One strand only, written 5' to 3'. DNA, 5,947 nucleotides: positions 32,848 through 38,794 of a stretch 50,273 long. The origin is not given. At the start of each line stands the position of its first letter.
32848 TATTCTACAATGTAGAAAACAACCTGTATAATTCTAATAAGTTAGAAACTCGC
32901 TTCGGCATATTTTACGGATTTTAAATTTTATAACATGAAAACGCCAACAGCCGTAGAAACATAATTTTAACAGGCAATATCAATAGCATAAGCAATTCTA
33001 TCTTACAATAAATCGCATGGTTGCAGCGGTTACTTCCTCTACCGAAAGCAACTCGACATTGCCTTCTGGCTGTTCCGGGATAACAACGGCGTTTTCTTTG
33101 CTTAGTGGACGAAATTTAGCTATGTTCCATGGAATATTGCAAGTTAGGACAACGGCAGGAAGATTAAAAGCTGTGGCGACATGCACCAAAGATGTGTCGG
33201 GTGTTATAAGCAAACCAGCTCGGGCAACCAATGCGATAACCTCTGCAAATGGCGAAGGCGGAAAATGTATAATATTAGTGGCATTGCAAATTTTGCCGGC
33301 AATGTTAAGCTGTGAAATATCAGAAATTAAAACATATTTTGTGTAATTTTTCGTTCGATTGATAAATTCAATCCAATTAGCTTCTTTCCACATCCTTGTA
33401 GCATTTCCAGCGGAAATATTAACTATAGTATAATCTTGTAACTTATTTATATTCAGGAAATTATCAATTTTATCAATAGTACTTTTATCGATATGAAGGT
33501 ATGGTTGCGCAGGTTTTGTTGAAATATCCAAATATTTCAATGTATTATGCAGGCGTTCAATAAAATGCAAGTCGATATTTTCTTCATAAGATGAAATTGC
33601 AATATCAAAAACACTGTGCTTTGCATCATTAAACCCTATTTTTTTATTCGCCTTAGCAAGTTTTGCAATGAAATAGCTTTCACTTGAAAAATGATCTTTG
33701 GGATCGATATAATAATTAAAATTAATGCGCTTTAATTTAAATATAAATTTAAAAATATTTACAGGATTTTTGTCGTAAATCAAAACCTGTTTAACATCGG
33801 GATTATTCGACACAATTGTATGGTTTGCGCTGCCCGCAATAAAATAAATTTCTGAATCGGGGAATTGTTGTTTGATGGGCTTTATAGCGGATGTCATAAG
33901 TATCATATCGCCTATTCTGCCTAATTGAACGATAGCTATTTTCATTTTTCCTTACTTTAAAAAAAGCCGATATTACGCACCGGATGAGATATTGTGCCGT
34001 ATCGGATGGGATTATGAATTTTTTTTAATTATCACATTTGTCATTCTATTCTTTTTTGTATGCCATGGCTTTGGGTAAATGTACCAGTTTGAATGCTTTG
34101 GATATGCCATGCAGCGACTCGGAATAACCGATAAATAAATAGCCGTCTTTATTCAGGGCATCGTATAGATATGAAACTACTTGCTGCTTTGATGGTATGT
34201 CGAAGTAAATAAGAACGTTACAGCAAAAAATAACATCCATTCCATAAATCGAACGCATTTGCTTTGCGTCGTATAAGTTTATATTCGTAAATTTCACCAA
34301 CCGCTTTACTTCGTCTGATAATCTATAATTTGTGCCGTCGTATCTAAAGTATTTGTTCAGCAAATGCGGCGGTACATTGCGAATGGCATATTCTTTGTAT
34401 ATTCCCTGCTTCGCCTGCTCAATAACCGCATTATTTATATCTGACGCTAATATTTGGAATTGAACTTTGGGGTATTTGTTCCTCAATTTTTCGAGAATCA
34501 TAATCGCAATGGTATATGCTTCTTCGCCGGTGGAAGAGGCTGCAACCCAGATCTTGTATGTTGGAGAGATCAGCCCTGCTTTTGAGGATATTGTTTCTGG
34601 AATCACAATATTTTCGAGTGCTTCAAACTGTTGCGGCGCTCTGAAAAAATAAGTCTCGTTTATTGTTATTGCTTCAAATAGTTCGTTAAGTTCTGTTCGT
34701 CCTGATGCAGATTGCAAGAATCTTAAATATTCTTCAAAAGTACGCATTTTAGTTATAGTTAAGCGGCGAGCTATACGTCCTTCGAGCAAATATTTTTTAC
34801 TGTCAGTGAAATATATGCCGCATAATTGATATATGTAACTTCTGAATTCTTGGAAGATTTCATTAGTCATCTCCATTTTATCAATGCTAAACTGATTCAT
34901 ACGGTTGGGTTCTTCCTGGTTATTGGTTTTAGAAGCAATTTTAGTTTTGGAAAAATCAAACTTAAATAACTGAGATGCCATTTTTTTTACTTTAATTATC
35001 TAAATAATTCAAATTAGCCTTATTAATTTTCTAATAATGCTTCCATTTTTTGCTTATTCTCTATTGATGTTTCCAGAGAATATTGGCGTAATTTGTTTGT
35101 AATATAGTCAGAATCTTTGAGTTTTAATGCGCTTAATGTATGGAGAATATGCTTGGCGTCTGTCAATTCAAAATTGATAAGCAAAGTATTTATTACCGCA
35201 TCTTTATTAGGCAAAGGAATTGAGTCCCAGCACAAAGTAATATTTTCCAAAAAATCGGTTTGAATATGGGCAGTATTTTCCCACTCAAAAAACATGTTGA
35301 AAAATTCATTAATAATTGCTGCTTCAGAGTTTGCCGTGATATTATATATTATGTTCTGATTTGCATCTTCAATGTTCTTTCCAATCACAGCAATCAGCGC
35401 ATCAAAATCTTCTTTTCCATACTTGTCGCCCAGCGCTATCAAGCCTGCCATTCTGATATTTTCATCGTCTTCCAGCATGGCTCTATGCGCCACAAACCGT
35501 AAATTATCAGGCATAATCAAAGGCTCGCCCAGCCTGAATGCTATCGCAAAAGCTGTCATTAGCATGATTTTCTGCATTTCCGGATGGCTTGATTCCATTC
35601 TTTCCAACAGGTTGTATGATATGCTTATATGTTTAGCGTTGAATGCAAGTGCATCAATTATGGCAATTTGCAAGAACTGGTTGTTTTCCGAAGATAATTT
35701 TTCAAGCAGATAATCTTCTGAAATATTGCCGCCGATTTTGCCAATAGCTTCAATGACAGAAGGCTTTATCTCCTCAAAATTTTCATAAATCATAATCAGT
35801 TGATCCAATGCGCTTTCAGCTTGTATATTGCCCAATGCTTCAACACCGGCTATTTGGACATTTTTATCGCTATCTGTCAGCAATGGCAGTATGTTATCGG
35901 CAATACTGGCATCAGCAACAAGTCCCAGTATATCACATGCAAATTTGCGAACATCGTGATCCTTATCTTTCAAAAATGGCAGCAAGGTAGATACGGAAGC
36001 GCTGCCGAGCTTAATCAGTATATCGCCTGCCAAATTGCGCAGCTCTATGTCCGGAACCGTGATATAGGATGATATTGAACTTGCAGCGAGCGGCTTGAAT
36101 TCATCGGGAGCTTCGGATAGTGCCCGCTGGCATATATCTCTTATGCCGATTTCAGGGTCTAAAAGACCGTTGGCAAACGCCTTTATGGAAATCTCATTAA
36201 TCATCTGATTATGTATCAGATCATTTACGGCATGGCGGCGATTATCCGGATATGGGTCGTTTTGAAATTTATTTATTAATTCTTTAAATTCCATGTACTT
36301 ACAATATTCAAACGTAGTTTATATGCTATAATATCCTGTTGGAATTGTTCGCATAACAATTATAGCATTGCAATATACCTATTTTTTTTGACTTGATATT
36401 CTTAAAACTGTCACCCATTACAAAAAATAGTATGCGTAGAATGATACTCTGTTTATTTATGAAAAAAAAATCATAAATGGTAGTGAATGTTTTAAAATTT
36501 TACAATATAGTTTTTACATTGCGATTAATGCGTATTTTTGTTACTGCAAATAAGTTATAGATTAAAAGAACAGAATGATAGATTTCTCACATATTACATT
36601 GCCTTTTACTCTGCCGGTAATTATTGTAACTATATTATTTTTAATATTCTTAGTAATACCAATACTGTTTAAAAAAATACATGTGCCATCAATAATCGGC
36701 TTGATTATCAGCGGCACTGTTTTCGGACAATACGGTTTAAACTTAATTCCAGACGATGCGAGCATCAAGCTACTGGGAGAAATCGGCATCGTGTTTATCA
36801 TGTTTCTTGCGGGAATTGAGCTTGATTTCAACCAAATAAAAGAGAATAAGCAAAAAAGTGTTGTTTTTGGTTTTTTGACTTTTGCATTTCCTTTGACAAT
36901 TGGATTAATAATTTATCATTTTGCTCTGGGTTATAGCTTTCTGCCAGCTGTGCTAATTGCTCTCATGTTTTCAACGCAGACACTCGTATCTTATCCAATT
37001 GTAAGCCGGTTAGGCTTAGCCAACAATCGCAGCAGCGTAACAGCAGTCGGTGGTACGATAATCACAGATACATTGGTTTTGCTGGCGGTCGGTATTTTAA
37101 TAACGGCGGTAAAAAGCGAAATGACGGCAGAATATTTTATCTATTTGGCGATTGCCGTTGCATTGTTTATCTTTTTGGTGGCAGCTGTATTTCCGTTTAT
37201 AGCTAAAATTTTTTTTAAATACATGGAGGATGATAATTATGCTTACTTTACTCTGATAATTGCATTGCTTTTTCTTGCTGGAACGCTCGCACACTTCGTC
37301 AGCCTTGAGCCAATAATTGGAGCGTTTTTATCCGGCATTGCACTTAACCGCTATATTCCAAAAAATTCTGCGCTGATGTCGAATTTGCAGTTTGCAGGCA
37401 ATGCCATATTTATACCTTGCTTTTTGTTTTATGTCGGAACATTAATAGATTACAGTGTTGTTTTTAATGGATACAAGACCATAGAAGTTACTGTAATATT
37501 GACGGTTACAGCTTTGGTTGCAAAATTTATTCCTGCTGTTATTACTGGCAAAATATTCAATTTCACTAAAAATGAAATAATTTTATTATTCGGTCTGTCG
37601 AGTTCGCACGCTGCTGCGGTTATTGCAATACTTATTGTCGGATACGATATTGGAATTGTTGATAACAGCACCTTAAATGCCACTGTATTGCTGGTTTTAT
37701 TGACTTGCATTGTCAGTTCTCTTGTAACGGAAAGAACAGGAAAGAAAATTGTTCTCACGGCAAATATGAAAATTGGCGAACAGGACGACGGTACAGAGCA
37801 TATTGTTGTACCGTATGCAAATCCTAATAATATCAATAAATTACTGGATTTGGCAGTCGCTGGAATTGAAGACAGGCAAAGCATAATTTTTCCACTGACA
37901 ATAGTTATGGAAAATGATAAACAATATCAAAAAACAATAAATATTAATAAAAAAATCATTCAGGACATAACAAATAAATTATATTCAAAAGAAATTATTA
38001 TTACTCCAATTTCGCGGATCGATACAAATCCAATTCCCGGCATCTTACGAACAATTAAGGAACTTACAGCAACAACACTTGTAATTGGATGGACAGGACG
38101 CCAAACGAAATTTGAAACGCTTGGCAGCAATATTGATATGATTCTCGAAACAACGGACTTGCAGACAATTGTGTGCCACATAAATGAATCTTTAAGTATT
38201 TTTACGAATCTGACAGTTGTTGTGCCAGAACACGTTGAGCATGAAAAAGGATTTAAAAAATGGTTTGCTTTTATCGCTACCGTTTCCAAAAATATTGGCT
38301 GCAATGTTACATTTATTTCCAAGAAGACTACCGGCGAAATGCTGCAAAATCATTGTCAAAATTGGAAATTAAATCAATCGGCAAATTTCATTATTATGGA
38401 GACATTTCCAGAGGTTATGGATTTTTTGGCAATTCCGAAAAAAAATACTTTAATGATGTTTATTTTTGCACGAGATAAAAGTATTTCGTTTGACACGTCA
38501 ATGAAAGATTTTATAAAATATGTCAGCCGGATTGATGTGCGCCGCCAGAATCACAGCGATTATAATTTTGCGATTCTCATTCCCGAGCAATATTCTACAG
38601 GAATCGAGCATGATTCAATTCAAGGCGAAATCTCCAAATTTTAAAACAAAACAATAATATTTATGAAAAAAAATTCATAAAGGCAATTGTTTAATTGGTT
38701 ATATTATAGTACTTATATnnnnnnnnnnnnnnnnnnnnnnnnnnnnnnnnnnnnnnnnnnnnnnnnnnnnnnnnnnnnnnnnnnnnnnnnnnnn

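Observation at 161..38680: A 20-bp palindrome, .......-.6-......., occupies most intergenic spacers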

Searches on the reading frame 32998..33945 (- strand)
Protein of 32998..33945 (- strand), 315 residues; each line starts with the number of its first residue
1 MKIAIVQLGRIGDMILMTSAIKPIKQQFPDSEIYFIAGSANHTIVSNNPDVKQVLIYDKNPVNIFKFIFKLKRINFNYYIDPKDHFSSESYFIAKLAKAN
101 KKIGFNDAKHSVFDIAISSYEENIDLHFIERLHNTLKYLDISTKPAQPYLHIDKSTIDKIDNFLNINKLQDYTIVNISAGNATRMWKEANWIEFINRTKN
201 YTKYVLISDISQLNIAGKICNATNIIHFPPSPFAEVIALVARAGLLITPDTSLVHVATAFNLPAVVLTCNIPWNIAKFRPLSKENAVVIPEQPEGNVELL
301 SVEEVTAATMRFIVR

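Call 10: search_protein_families(library=pfam, max_evalue=0.00001, proteins=[window:32998-33945:-])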
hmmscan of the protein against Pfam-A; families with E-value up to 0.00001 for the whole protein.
window:32998-33945:- (315 aa): 1 family
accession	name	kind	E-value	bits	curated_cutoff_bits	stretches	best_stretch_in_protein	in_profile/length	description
PF01075.23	Glyco_transf_9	-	1.9e-16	60.6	22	1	65-288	2-227/247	Glycosyltransferase family 9 (heptosyltransferase)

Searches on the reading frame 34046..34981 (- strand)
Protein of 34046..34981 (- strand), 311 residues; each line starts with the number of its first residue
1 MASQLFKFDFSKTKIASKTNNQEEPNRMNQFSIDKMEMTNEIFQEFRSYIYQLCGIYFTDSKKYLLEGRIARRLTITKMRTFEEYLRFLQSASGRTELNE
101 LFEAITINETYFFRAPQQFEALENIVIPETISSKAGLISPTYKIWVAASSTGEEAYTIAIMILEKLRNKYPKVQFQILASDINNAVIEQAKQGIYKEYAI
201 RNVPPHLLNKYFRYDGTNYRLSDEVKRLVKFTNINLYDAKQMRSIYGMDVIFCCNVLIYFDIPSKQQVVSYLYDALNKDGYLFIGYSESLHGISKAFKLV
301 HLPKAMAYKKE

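Call 10: search_protein_families(library=pfam, max_evalue=0.00001, proteins=[window:34046-34981:-])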
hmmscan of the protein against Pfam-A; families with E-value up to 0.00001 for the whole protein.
window:34046-34981:- (311 aa): 2 families
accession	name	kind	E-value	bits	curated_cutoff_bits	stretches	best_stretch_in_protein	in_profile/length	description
PF01739.24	CheR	-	5.4e-55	186.3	27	1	108-304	1-193/195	CheR methyltransferase, SAM binding domain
PF03705.20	CheR_N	-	4.1e-17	62.1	27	1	43-91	3-51/53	CheR methyltransferase, all-alpha domain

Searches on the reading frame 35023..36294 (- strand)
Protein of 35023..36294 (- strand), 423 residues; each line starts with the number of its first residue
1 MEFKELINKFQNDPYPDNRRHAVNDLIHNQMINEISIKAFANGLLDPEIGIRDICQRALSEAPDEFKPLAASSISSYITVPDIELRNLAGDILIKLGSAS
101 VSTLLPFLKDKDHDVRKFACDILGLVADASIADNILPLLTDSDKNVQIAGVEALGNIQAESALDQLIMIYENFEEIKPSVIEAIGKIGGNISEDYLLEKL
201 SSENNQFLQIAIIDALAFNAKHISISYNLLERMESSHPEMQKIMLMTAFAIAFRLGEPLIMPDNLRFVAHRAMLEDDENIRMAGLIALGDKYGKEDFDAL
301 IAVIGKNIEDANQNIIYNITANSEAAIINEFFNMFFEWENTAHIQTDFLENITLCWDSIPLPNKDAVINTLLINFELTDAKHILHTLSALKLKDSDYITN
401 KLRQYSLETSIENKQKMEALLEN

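Call 10: search_protein_families(library=pfam, max_evalue=0.00001, proteins=[window:35023-36294:-])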
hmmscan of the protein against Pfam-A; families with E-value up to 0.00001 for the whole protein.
window:35023-36294:- (423 aa): 3 families
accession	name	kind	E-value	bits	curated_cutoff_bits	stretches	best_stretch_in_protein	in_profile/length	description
PF13646.12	HEAT_2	-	7.5e-21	74.7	27.7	1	102-171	2-72/88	HEAT repeats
PF02985.28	HEAT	-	2.7e-08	33.8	23.5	0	102-126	3-27/31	HEAT repeat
PF13513.12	HEAT_EZ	-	1.4e-06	29.1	27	0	101-125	30-54/55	HEAT-like repeat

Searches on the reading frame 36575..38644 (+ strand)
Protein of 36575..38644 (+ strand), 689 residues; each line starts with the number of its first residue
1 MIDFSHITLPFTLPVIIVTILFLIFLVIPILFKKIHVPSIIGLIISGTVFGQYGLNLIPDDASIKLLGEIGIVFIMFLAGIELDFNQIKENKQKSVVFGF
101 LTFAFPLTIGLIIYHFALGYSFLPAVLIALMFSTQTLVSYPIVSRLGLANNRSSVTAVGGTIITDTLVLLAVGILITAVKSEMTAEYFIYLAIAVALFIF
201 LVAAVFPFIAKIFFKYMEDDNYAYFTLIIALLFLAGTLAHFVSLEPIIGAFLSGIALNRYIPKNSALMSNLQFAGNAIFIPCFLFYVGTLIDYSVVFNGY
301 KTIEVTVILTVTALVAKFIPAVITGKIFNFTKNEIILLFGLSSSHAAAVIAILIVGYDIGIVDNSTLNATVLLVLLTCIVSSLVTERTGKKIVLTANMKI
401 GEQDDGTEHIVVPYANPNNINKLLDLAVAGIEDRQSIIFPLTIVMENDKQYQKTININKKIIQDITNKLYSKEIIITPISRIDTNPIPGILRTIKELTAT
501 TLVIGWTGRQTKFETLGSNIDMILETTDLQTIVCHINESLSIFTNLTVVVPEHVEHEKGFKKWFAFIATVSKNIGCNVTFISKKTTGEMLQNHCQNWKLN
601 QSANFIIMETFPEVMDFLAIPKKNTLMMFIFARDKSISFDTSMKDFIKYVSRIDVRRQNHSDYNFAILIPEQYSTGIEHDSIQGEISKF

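Call 10: search_protein_families(library=pfam, max_evalue=0.00001, proteins=[window:36575-38644:+])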
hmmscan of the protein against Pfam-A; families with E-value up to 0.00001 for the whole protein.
window:36575-38644:+ (689 aa): 1 family
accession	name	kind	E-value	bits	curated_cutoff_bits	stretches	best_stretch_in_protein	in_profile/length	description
PF00999.27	Na_H_Exchanger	-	8.6e-54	183.2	26.2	1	23-387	2-371/375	Sodium/hydrogen exchanger, transmembrane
